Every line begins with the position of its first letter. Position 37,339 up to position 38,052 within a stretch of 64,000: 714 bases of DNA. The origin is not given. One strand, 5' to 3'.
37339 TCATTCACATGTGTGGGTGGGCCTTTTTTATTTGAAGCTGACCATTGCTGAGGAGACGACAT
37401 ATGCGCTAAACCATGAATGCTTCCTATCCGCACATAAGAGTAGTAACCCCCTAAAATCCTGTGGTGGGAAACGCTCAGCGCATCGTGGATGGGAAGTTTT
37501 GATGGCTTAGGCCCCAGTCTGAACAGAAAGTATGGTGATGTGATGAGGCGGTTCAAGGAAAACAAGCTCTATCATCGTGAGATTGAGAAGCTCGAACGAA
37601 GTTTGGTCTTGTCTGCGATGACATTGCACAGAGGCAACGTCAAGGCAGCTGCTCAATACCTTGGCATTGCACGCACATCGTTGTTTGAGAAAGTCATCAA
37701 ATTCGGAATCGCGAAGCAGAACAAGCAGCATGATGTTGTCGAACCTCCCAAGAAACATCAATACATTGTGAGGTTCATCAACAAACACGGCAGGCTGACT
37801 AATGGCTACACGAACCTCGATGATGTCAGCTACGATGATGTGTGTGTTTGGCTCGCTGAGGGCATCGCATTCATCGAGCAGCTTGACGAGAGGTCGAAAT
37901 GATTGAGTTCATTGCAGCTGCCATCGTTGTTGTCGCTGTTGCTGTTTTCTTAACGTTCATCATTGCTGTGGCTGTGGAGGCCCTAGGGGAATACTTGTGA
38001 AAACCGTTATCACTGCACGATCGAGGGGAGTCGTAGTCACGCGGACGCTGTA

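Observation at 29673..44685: Repeated 18 bp hairpin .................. in plus-strand intergenic gaps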

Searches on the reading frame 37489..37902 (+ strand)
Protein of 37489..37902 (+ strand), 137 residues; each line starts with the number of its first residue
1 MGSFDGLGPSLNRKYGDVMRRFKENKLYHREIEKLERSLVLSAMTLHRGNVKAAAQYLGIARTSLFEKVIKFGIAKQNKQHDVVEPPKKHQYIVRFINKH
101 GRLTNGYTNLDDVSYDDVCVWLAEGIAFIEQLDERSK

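Call 19: search_protein_families(library=pfam, proteins=[window:37489-37902:+], max_evalue=0.01)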
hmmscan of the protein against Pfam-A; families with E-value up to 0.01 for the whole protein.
window:37489-37902:+ (137 aa): 1 family
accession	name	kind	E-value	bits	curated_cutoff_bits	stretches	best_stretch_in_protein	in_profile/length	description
PF02954.25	HTH_8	-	1.2e-07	31.8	22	1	32-69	2-39/42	Bacterial regulatory protein, Fis family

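Call 26: find_encoding_contigs(protein=window:37489-37902:+, flank=10000, max_places=8)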
Protein window:37489-37902:+ (137 aa): 1 contig read that carries it; 1 place shown.
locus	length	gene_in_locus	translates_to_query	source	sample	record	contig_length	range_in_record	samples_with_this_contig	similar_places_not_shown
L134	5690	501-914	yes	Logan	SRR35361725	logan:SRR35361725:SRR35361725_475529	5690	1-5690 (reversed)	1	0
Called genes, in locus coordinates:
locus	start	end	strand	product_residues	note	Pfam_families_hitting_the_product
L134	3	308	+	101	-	?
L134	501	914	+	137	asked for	PF02954:HTH_8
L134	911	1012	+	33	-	-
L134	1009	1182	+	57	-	-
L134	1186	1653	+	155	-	-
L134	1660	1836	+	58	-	-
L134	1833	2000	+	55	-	-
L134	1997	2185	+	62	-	-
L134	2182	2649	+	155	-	-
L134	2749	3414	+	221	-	PF01323:DSBA, PF13462:Thioredoxin_4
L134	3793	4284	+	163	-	-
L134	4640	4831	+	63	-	-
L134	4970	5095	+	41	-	-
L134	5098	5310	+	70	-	-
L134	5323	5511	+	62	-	PF09723:Zn_ribbon_8 (faint)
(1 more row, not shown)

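Call 39: find_related_loci(query=window:37489-37902:+, collection=viral_contigs, flank=10000)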
Query window:37489-37902:+ (137 aa) in viral_contigs; peptide patterns used: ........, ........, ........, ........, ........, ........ (x = any residue, [..] = any of these).
1 stretches matched a pattern, but none encodes a relative of the query by tblastn (E <= 1e-3).

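Call 41: find_homologous_proteins(query=window:37489-37902:+, max_evalue=0.001)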
Query window:37489-37902:+ (137 aa): 1 proteins with E <= 0.001 among 6 candidates.
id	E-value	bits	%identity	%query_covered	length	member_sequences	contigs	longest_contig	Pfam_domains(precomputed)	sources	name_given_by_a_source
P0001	6.0e-86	303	100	100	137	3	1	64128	PF02954.26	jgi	jgi:hypothetical protein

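Call 60: search_solved_structures(query=window:37489-37902:+, max_evalue=1, show_alignments=2)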
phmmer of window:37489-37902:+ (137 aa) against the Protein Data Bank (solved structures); distinct sequences matched with E-value up to 1: 15.
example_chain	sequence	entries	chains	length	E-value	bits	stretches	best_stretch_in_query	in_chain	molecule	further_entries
1etx_A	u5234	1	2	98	0.034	17.5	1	23-74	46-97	FACTOR FOR INVERSION STIMULATION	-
1fip_A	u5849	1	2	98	0.034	17.5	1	23-74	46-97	FACTOR FOR INVERSION STIMULATION (FIS)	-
1etk_A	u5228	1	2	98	0.046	17.1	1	23-74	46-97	FACTOR FOR INVERSION STIMULATION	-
4fis_A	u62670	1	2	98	0.046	17.1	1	23-74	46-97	FACTOR FOR INVERSION STIMULATION (FIS)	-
1ety_A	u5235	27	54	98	0.064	16.6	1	23-74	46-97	FACTOR FOR INVERSION STIMULATION | FACTOR FOR INVERSION STIMULATION (FIS) | DNA-binding protein fis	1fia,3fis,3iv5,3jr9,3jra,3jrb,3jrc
1f36_A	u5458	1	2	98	0.071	16.5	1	23-74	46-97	FIS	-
8p53_C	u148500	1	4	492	0.31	14.4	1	33-78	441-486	Transcriptional regulator FleQ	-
4y6w_A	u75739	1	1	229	0.43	13.9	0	9-55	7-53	NaB(AB)3ACb - light chain TPR-like repeats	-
1etv_A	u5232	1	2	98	0.45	13.9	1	23-74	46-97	FACTOR FOR INVERSION STIMULATION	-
1eto_A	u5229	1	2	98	0.62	13.4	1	23-74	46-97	FACTOR FOR INVERSION STIMULATION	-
1etq_A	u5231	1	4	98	0.62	13.4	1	23-74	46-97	FACTOR FOR INVERSION STIMULATION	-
1etw_A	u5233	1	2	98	0.63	13.4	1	23-74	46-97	FACTOR FOR INVERSION STIMULATION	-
4l5e_A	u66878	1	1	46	0.7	13.2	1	29-74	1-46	Transcriptional regulator (NtrC family)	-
4y6c_A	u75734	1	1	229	0.81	13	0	9-62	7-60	ANSERINA PUTATIVE KINESIN LIGHT chain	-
4pe3_A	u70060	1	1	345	0.99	12.8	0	4-70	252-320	TRAP dicarboxylate transporter-DctP subunit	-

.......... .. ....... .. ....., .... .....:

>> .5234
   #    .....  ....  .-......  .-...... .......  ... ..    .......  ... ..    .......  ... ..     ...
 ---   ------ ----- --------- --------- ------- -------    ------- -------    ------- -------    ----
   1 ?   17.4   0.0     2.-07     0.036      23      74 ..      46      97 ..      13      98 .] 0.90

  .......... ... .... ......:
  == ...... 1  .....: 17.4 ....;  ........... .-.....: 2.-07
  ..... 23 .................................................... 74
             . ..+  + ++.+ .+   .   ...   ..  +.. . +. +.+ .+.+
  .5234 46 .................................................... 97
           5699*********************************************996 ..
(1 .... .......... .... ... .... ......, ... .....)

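Call 81: search_dna_similar(query=window:37489-37902:+, collection=phages, mode=protein, max_evalue=0.01, max_rows=15)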
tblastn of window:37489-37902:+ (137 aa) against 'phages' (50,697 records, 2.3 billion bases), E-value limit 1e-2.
Records with a match: 1; places in all: 1; records where one place covers at least 80% of the query: 0.
Best place of each record, by identity: <60% 1.
By first word of the organism name: Salmonella 1.
By host as written in the record: Salmonella enterica subsp. enterica serovar Kentucky 1.
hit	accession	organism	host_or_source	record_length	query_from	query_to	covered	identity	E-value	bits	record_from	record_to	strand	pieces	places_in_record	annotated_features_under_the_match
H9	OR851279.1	Salmonella phage S.Kent 1-2-1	Salmonella enterica subsp. enterica ...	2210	30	78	36%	32.7%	4e-4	44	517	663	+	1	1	record has no annotation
